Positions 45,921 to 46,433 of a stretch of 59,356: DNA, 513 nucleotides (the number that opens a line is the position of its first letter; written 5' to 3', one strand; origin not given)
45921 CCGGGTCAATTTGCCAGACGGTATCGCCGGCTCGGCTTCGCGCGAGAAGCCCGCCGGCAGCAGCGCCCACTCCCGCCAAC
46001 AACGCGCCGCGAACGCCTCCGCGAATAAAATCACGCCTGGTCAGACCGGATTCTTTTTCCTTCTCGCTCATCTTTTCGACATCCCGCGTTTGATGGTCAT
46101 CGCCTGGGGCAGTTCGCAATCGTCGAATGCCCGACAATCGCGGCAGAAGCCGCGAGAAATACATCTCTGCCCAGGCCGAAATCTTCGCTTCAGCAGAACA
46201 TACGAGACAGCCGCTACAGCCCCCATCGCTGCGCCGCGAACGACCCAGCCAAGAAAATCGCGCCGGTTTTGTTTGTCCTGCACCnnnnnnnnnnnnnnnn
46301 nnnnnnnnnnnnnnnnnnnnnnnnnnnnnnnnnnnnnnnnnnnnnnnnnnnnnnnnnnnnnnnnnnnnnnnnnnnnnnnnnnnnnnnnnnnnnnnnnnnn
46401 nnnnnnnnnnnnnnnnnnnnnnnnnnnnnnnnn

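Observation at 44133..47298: NapH-like / NapG-like / 4-Cys mini-protein / NHL propeller with CGCCNP motif: a quinol- or NADH-linked periplasmic redox module without its reductase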

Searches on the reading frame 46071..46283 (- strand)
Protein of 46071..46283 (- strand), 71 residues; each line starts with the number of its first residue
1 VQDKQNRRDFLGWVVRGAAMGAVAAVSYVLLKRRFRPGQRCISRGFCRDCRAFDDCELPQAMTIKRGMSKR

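Call 7: search_protein_families(library=pfam, proteins=[window:46071-46283:-], max_evalue=0.01)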
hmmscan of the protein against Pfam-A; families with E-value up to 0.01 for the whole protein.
window:46071-46283:- (71 aa): 0 families

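Call 8: search_protein_families(library=ncbifam, proteins=[window:46071-46283:-], max_evalue=0.01)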
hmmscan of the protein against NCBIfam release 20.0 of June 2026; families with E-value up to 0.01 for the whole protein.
window:46071-46283:- (71 aa): 0 families
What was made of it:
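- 46068..46283 (-): 71-aa Tat-type signal-anchored mini-protein with C-x5-C-x2-C-x5-C. No Pfam or NCBIfam hit (calls 7, 8).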
